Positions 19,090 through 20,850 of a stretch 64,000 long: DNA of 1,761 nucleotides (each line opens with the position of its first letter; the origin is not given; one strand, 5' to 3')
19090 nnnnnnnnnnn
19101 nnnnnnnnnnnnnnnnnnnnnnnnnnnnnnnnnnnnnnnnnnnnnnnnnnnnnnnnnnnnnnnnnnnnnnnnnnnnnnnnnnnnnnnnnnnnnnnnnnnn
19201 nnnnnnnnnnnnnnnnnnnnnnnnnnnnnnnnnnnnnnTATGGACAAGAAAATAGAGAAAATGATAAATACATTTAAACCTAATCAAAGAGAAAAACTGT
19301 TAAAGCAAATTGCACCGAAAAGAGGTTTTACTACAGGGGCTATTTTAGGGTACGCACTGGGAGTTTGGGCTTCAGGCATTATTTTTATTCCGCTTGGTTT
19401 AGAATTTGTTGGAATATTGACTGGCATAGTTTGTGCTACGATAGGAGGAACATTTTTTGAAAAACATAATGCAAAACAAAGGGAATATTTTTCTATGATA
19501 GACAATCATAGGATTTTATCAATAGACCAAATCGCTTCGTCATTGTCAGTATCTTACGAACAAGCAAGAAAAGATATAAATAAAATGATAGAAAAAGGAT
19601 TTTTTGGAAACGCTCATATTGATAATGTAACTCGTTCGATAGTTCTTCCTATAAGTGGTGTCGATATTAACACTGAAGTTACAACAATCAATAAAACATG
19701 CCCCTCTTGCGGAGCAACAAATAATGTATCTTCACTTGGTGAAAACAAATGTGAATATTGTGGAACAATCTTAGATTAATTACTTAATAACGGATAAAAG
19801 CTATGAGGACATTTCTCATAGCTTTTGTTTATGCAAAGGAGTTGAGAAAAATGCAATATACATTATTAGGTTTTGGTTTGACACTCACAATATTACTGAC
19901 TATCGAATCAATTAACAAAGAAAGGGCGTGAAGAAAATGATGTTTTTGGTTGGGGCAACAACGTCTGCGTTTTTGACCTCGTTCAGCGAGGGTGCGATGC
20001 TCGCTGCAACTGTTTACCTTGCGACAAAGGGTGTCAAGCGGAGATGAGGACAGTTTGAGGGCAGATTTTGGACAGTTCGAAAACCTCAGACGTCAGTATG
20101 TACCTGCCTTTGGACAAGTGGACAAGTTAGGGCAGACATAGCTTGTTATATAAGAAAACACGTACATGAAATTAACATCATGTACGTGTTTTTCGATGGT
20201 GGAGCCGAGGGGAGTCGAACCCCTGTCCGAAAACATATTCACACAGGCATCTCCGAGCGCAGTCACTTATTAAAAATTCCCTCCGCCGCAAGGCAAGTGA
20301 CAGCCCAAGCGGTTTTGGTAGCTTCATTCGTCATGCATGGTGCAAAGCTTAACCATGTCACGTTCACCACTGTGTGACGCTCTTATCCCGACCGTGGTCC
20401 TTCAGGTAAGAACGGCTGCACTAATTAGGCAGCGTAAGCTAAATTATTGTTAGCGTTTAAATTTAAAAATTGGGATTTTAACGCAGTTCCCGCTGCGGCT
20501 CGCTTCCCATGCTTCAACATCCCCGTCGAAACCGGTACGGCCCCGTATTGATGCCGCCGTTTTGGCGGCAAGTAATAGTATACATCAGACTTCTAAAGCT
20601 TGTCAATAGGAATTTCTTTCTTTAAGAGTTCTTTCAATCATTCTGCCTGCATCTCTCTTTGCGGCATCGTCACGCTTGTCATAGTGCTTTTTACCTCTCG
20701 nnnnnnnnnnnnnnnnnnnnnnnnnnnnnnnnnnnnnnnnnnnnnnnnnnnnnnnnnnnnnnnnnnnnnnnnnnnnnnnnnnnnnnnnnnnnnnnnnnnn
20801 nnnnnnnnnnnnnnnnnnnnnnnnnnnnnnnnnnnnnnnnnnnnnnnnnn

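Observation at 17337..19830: SPFH / triple zinc-ribbon protein plus two partner membrane proteins as mobile-element cargo (YdjI-like module without PspA)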

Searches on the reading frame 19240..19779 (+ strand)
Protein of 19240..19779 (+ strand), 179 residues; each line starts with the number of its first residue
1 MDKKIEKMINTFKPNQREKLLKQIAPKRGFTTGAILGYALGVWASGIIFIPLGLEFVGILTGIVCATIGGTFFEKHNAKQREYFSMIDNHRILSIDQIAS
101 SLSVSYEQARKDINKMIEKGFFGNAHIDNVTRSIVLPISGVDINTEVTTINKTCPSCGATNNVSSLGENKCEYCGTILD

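Call 3: search_protein_families(library=pfam, proteins=[window:19240-19779:+], max_evalue=0.1)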
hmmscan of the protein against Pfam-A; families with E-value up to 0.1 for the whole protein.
window:19240-19779:+ (179 aa): 9 families
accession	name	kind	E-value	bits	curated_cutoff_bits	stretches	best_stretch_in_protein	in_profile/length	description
PF08220.18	HTH_DeoR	-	0.00012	22.2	21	1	85-121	7-43/57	DeoR-like helix-turn-helix domain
PF01399.33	PCI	-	0.00038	21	22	1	77-135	24-81/84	PCI domain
PF13240.11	Zn_Ribbon_1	-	0.0018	18.5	25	0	145-159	7-21/23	zinc-ribbon domain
PF13248.11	Zn_ribbon_3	-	0.016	15.1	27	1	152-176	3-24/26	zinc-ribbon domain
PF12773.13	DZR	-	0.017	15.7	27.3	1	148-176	9-32/45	Double zinc ribbon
PF08279.18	HTH_11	-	0.039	14.3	25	0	89-120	12-43/55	HTH domain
PF01155.25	HypA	-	0.061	13.8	28.9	0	138-176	57-94/112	Hydrogenase/urease nickel incorporation, metallochaperone, hypA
PF24463.1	DUF7577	-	0.083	13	28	0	153-161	4-12/27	Domain of unknown function (DUF7577)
PF05191.20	ADK_lid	-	0.093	13.1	26.6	0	153-176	3-29/36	Adenylate kinase, active site lid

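Call 10: search_protein_families(library=padloc, proteins=[window:19240-19779:+], max_evalue=0.01)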
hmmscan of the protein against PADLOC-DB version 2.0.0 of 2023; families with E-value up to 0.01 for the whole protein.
window:19240-19779:+ (179 aa): 1 family
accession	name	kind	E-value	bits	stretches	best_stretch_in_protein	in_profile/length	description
PDLC03963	SoFic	-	0.0036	14.7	1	75-122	291-337/361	-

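Call 11: search_protein_families(library=ncbifam, proteins=[window:19240-19779:+], max_evalue=0.01)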
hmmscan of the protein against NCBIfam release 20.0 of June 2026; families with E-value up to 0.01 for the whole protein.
window:19240-19779:+ (179 aa): 2 families
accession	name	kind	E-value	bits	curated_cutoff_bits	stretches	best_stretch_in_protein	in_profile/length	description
NF010034.0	PRK13509.1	equivalog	0.00065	19.1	244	1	79-120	6-47/251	HTH-type transcriptional regulator UlaR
NF007720.0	PRK10411.1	equivalog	0.0092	15.3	259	0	77-120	3-46/243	L-fucose operon activator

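Call 12: search_protein_families(library=phrogs, proteins=[window:19240-19779:+], max_evalue=0.001)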
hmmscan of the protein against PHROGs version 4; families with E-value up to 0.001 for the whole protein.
window:19240-19779:+ (179 aa): 1 family
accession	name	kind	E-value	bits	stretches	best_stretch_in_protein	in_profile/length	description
phrog_9188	-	unknown function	0.00035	21.7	1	150-177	37-63/70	-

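Call 48: find_homologous_proteins(query=A4, max_evalue=0.001)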
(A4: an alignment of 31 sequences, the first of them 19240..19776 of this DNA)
Query A4 (31 sequences) (179 aa, profile of the alignment): 61 proteins with E <= 0.001 among 8000 candidates.
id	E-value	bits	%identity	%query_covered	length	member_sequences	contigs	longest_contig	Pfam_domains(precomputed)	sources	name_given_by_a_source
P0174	4.2e-46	175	46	55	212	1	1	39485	-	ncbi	-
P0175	5.7e-44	168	44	59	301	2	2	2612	PF00542.25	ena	-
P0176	3.2e-41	160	23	55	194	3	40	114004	-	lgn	-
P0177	3.0e-40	156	37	54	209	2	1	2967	-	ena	-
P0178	3.8e-38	149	26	77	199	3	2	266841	-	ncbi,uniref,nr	ncbi:hypothetical protein [Lachnoclostridium sp.]|uniref:hypothetical protein n=1 Tax=Lachnoclostrid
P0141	1.1e-36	145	100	100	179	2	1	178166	-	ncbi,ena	-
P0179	2.9e-36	143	87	100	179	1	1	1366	-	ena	-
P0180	6.2e-36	142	80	92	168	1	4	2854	-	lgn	-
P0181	6.6e-36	142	79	92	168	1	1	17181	-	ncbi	-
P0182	1.2e-35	141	79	92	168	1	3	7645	-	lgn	-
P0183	1.6e-35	141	84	100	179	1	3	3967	-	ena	-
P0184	1.9e-35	141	27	54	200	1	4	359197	-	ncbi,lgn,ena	-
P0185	1.7e-34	138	75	92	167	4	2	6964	-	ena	-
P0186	2.1e-34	137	60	92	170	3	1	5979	-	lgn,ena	-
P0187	3.0e-34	137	60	92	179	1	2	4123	-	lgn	-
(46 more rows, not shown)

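Call 60: predict_structure(alignment_id=A5)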
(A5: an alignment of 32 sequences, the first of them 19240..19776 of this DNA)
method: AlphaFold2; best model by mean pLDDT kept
length: 179 residues; sequences in the alignment: 32
mean_pLDDT: 73.9   pTM: 0.52
mean pLDDT of the five models: 73.9, 73.7, 72.9, 71.7, 69.0
residues with pLDDT >= 90: 2; 70-90: 129; 50-70: 26; < 50: 22
segments of 3 or more residues with pLDDT < 50: 1-11, 139-148
pLDDT, mean of each block of 10 residues (from residue 1): 42 66 76 82 78 78 84 85 84 86 88 86 80 69 46 70 59 70
secondary structure, 60 per line:
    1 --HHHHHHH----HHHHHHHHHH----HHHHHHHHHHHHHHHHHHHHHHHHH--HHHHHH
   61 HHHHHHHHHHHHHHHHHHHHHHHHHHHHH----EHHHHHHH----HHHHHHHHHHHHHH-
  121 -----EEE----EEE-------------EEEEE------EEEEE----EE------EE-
elements in order: H3-9 H14-23 H28-52 H55-89 H95-101 H106-119 E126-128 E133-135 E149-153 E160-164

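Call 66: fold_search(model_id=the predicted structure, library=pdb)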
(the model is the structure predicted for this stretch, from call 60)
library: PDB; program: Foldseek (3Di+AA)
matches with E <= 10: 759; with E <= 0.001: 0
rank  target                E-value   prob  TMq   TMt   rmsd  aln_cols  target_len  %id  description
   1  6fvt_R                2.7e-02  0.98  0.35  0.17  12.3       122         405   15  26S proteasome, s1 state (released 2018-08-22)
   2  9cpa_Q                6.5e-02  0.99  0.37  0.16  13.5       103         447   18  Structure of a Mammalian DHX29-bound 43S Pre-initiation Complex (released 2025-07-23)
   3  8usb_Y                6.9e-02  0.98  0.35  0.17  12.9       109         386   14  Non-substrate-engaged human 26S proteasome with Nub1/FAT10 bound to Rpn1 (released 2024-11-06)
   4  8usc_Y                7.3e-02  0.97  0.35  0.18  12.9       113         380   16  Nub1/Fat10-processing human 26S proteasome (released 2024-11-06)
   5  3jck_MODEL_1_D        8.3e-02  0.90  0.35  0.18  15.2       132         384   19  Structure of the yeast 26S proteasome lid sub-complex (released 2016-01-20)
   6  8h38_B                9.3e-02  0.96  0.35  0.16  10.7       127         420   15  Cryo-EM Structure of the KBTBD2-CRL3~N8-CSN(mutate) complex (released 2023-10-11)
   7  9bv3_V                1.1e-01  0.95  0.34  0.15  10.6       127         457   17  M1B Midnolin-Proteasome (released 2025-06-11)
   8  8ppl_Iv               1.2e-01  0.69  0.29  0.14  12.4       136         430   16  MERS-CoV Nsp1 bound to the human 43S pre-initiation complex (released 2023-10-18)
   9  9qo4_C                1.2e-01  0.84  0.27  0.13   8.4       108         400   17  Dissociation-state-3 of 9-subunit CSN and SCF (SKP1-SKP2-CKS1) complex (released 2026-02-04)
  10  8b9x_B                1.6e-01  0.99  0.31  0.23   2.4        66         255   14  Chimeric protein of human UFM1 E3 ligase, UFL1, and DDRGK1 (released 2023-10-25)
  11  8b9x_A                1.7e-01  0.99  0.30  0.22   2.3        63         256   14  Chimeric protein of human UFM1 E3 ligase, UFL1, and DDRGK1 (released 2023-10-25)
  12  5a5t_E                2.0e-01  0.80  0.29  0.13  11.2       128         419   15  Structure of mammalian eIF3 in the context of the 43S preinitiation complex (released 2015-09-09)
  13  8usb_X                2.0e-01  0.72  0.30  0.15  12.1       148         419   14  Non-substrate-engaged human 26S proteasome with Nub1/FAT10 bound to Rpn1 (released 2024-11-06)
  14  2f5c                  2.1e-01  0.90  0.24  0.29   5.3        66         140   20  Bacillus subtilis Manganese transport regulator (MNTR) bound to manganese, hexagonal crystal form (released 2006-03-07)
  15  9qo6_B                2.4e-01  0.89  0.32  0.42  11.0       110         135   16  9-subunit COP9 signalosome complex (released 2026-02-04)
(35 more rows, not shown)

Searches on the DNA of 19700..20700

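Call 96: search_rna_families(source=window, start=19700, end=20700, threshold=evalue, max_evalue=1)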
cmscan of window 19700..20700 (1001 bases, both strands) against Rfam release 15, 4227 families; matches with E-value up to 1: 6.
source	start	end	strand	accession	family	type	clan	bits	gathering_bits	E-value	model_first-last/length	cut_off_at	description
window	20197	20544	-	RF00023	tmRNA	Gene;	CL00001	163.6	47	1.5e-66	1-374/374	no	transfer-messenger RNA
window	20425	20700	-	RF04321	tmRNA_permuted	Gene;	-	47.6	47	4.3e-08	62-213/213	5'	permuted transfer-messenger RNA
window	19700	20258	-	RF04321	tmRNA_permuted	Gene;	-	25.7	47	0.0045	1-91/213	3'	permuted transfer-messenger RNA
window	19794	19866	-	RF01820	RsaE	Gene; sRNA;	-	21.2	79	0.68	1-112/112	no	RNA Staph. aureus E (RoxS)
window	20095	20191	-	RF02450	ncr1175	Gene; sRNA;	-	19.5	60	0.9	1-110/110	no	Bacillus sRNA ncr1175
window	20201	20254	-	RF01684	mascRNA-menRNA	Gene;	-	19.1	42.5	0.58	1-56/56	no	MALAT1-associated small cytoplasmic RNA/MEN beta RNA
